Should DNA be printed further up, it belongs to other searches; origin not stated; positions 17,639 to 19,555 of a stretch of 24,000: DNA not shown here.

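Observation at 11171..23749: Twelve-gene, translationally coupled operon resembling an uncharacterised cyclic-amide / N-heterocycle catabolic pathway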

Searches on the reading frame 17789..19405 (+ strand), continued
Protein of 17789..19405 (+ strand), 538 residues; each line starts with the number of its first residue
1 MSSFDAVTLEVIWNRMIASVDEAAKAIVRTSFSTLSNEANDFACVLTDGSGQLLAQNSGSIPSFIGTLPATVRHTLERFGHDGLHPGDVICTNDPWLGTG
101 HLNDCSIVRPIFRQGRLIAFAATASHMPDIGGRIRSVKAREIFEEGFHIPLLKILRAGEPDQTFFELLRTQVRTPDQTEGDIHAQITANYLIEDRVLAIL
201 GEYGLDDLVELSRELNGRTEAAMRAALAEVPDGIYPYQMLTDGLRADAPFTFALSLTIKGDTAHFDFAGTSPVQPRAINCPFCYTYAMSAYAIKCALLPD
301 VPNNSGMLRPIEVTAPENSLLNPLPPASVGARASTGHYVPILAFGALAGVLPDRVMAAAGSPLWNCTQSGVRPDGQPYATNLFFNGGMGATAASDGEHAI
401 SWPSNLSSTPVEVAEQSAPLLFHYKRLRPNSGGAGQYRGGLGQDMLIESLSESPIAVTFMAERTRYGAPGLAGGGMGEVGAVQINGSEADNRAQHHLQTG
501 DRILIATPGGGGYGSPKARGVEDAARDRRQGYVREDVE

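Call 22: search_protein_families(library=pfam, proteins=[L045:3444-4760:+, L045:4773-5978:+, L045:5953-6870:+, L045:6863-7597:+, L045:11661-13295:+, L045:14620-15318:-, L045:15386-16888:-, L045:18347-20059:+, L023:5221-6525:+, L023:16234-17067:-], max_evalue=0.0001)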
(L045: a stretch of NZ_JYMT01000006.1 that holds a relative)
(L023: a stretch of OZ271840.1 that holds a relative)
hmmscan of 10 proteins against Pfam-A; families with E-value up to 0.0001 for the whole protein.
L045:3444-4760:+ (438 aa): 2 families
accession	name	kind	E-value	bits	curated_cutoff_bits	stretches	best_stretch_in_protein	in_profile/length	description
PF00208.27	ELFV_dehydrog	-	6.5e-77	258.9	23.4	1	203-435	1-241/241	Glutamate/Leucine/Phenylalanine/Valine dehydrogenase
PF02812.23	ELFV_dehydrog_N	-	1.9e-54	183.3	25.3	1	57-184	1-128/129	Glu/Leu/Phe/Val dehydrogenase, dimerisation domain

L045:4773-5978:+ (401 aa): 2 families
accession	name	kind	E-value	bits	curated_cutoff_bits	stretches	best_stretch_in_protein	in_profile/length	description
PF13458.12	Peripla_BP_6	-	1.6e-91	308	31.7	1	29-366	1-339/343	Periplasmic binding protein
PF13433.12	Peripla_BP_5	-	4e-20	72.7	27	1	30-338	1-310/363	Periplasmic binding protein domain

L045:5953-6870:+ (305 aa): 3 families
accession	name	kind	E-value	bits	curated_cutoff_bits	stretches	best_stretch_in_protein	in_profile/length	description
PF00005.33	ABC_tran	-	8.6e-32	111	25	1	77-232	2-137/137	ABC transporter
PF13304.12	AAA_21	-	5e-08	33.8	27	0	136-251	142-288/304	AAA domain, putative AbiEii toxin, Type IV TA system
PF12399.14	BCA_ABC_TP_C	-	7.9e-06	25.8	25.5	1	279-304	1-26/27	Branched-chain amino acid ATP-binding cassette transporter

L045:6863-7597:+ (244 aa): 2 families
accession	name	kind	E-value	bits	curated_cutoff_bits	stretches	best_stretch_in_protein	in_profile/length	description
PF00005.33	ABC_tran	-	1.7e-29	103.6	25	1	31-172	1-136/137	ABC transporter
PF13304.12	AAA_21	-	3.8e-08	34.2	27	0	144-199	237-295/304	AAA domain, putative AbiEii toxin, Type IV TA system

L045:11661-13295:+ (544 aa): 3 families
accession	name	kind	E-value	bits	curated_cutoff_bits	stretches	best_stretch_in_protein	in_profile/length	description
PF02776.23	TPP_enzyme_N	-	2.8e-35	121.1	26.8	1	9-121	1-115/119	Thiamine pyrophosphate enzyme, N-terminal TPP binding domain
PF02775.26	TPP_enzyme_C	-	5.2e-26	91.7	21.9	1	386-519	1-138/151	Thiamine pyrophosphate enzyme, C-terminal TPP binding domain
PF00205.28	TPP_enzyme_M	-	1.9e-23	83.1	30.4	1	203-327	6-136/137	Thiamine pyrophosphate enzyme, central domain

L045:14620-15318:- (232 aa): 4 families
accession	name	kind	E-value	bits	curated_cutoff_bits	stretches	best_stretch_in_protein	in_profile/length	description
PF07729.17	FCD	-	1.1e-25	90.9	24.3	1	97-218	1-124/125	FCD domain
PF00392.27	GntR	-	3.2e-22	78.4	27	1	26-85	2-62/64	Bacterial regulatory proteins, gntR family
PF13412.12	HTH_24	-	2.4e-05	24.2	21.9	1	51-78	21-48/48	Winged helix-turn-helix DNA-binding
PF01978.25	TrmB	-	9.6e-05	22.6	25.6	0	49-85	24-60/68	Sugar-specific transcriptional regulator TrmB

L045:15386-16888:- (500 aa): 2 families
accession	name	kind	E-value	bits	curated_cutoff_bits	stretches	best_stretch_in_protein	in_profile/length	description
PF00171.27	Aldedh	-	1.6e-132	442.8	23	1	45-494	7-459/461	Aldehyde dehydrogenase family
PF05893.19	LuxC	-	4.3e-05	23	21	1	160-319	80-242/401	Acyl-CoA reductase (LuxC)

L045:18347-20059:+ (570 aa): 3 families
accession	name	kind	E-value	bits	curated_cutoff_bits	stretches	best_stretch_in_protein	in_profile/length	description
PF00732.25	GMC_oxred_N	-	3.4e-36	125.5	23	1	4-307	1-217/218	GMC oxidoreductase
PF05199.19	GMC_oxred_C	-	2e-31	109.9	24.6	1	377-558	3-139/139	GMC oxidoreductase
PF00890.30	FAD_binding_2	-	9.7e-05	22.2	20.4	0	224-273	157-207/414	FAD binding domain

L023:5221-6525:+ (434 aa): 6 families
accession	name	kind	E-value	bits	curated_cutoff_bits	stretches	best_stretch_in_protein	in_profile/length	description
PF00535.33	Glycos_transf_2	-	8.6e-30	104.3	23.3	1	80-244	1-165/168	Glycosyl transferase family 2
PF13641.12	Glyco_tranf_2_3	-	8.5e-29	101.6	27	1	79-298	3-229/230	Glycosyltransferase like family 2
PF13632.12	Glyco_trans_2_3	-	4.5e-23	82.5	27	1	159-354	1-183/198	Glycosyl transferase family group 2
PF13506.12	Glyco_transf_21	-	1.5e-15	57.6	21.7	1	144-298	18-174/174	Glycosyl transferase family 21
PF03142.21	Chitin_synth_2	-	1.5e-06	27.6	27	0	150-241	195-287/527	Chitin synthase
PF10111.15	Glyco_tranf_2_2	-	2.6e-06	27.6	27.3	1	80-172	1-97/276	Glycosyltransferase like family 2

L023:16234-17067:- (277 aa): 1 family
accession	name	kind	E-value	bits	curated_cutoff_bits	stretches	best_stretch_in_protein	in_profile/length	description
PF03328.21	HpcH_HpaI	-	3.3e-29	102.2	25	1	47-258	14-216/221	HpcH/HpaI aldolase/citrate lyase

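Call 31: search_protein_families(library=pfam, proteins=[L023:6810-7649:+, L023:17207-18043:+, L023:18103-18918:+, L023:18928-19746:+, L023:19733-20575:+, L023:20589-21506:-, L023:14134-15015:-, L023:3405-4184:+, L023:4189-5646:-, L018:60-1004:+], max_evalue=0.0001)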
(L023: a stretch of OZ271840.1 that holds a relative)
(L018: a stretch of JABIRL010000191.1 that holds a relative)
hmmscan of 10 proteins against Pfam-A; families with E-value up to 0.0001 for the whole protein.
L023:6810-7649:+ (279 aa): 2 families
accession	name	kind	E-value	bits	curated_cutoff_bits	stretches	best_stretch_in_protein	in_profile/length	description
PF00561.26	Abhydrolase_1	-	1e-15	58.5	25.8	1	22-124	1-103/245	alpha/beta hydrolase fold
PF12697.13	Abhydrolase_6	-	5.3e-05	24.4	26.3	1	24-257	1-203/217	Alpha/beta hydrolase family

L023:17207-18043:+ (278 aa): 2 families
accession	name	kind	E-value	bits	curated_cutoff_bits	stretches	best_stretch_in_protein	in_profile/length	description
PF17645.6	Amdase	-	6.4e-37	127.8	25.9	1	47-275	1-228/228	Arylmalonate decarboxylase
PF01177.27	Asp_Glu_race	-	5.5e-10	39.8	31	1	96-256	57-209/211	Asp/Glu/Hydantoin racemase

L023:18103-18918:+ (271 aa): 1 family
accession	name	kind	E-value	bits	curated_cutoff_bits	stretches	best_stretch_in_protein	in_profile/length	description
PF07286.17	D-Glu_cyclase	-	6.2e-50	169.2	25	1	120-262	1-143/143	D-glutamate cyclase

L023:18928-19746:+ (272 aa): 1 family
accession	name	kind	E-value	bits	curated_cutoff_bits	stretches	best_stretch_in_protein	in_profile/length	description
PF07286.17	D-Glu_cyclase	-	9.8e-50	168.6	25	1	120-263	1-143/143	D-glutamate cyclase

L023:19733-20575:+ (280 aa): 1 family
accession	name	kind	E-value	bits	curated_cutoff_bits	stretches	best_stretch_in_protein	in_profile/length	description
PF07286.17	D-Glu_cyclase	-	6.3e-57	191.9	25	1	129-271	1-143/143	D-glutamate cyclase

L023:20589-21506:- (305 aa): 2 families
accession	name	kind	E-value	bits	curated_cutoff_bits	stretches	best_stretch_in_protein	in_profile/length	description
PF17645.6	Amdase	-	3.6e-34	118.8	25.9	1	64-294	1-228/228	Arylmalonate decarboxylase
PF01177.27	Asp_Glu_race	-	1.1e-09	38.8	31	1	120-276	63-210/211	Asp/Glu/Hydantoin racemase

L023:14134-15015:- (293 aa): 1 family
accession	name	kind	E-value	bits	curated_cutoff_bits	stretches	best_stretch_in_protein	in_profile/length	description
PF01522.26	Polysacc_deac_1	-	2.2e-06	28.1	23.1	1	73-173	21-123/124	Polysaccharide deacetylase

L023:3405-4184:+ (259 aa): 1 family
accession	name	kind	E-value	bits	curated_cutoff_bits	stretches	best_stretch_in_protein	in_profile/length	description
PF03328.21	HpcH_HpaI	-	1.9e-36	125.9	25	1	28-246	10-219/221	HpcH/HpaI aldolase/citrate lyase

L023:4189-5646:- (485 aa): 1 family
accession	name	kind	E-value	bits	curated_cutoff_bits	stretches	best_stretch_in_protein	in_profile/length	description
PF04909.20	Amidohydro_2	-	1.3e-37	130.5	26.4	1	222-483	1-289/289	Amidohydrolase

L018:60-1004:+ (314 aa): 3 families
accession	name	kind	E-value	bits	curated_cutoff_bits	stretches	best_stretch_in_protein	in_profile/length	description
PF13484.11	Fer4_16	-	8.8e-08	33.2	30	1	202-266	2-66/66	4Fe-4S double cluster binding domain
PF12838.12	Fer4_7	-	1.4e-06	29.1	27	1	202-266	2-51/52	4Fe-4S dicluster domain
PF13486.11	Dehalogenase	-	1.4e-06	28.1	24.3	1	91-188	207-306/306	Reductive dehalogenase subunit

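Call 53: search_protein_families(library=ncbifam, proteins=[L018:14421-15656:-], max_evalue=0.01)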
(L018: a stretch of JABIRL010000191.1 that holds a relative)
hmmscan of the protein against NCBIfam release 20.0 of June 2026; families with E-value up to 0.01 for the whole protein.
L018:14421-15656:- (411 aa): 44 families (the best 25 are shown)
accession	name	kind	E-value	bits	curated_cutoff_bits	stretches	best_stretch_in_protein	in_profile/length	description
NF049980.1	SfMCT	equivalog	2.5e-66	223.9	320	1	9-378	2-371/378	L-lactate MFS transporter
TIGR00892.1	2A0113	subfamily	3.5e-45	154.6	586.1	1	7-395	16-418/455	monocarboxylate transporter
TIGR00890.1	2A0111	subfamily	8.1e-32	110.6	374.85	1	9-389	3-374/377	oxalate/formate antiport family MFS transporter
TIGR04259.1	oxa_formateAnti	equivalog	7.4e-27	94.2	335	1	9-396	2-391/405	oxalate/formate MFS antiporter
TIGR00895.1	2A0115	subfamily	2.3e-26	92.6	418.55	2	263-405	59-201/398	aromatic acid/H+ symport family MFS transporter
TIGR00880.1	2_A_01_02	superfamily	7e-19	68.3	131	2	260-394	2-138/141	multidrug resistance protein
TIGR00881.1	2A0104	subfamily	1e-18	67.6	407.75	2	36-200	21-186/379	phosphoglycerate transporter protein PgtP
NF038246.1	bile_salt_MFS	equivalog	1.7e-18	66.7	400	1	8-396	3-401/408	conjugated bile salt MFS transporter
TIGR00893.1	2A0114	subfamily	5.1e-17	61.9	395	1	25-395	11-397/399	D-galactonate transporter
NF003024.0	PRK03893.1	subfamily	7.4e-17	61.3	604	2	61-184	72-191/497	sialate:H+ symport family MFS transporter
NF008586.0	PRK11551.1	equivalog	5.3e-15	55.3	410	1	36-396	41-396/406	3-(3-hydroxy-phenyl)propionate transporter MhpT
TIGR00886.1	2A0108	subfamily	8.6e-13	48.1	311.7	2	15-192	6-195/368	NarK family nitrate/nitrite MFS transporter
NF008963.0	PRK12307.1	equivalog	1.4e-11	44.2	637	1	61-396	69-405/426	MFS transporter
NF008654.0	PRK11652.1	equivalog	4.5e-11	42.2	479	1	39-186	38-186/397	multidrug efflux MFS transporter EmrD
TIGR00896.1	CynX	subfamily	5e-11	42.3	406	1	38-378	28-355/355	CynX/NimT family MFS transporter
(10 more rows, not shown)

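Call 57: search_solved_structures(query=window:17789-19402:+, max_evalue=1e-10)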
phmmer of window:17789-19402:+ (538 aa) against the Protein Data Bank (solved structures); distinct sequences matched with E-value up to 1e-10: 5.
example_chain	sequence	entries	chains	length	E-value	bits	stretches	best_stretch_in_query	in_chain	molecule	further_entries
7hk5_A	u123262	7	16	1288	6.1e-67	229.7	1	8-532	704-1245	N-methylhydantoinase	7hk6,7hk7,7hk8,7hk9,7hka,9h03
6yra_B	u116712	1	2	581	5.6e-54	186.9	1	1-534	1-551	Hydantoinase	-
5l9w_A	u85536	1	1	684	1.4e-23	86.6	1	4-475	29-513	Acetophenone carboxylase delta subunit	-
5m45_A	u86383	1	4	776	4.4e-19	71.7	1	11-452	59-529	Acetone carboxylase alpha subunit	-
5svb_A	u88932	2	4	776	4.4e-19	71.7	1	11-452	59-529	Acetone carboxylase alpha subunit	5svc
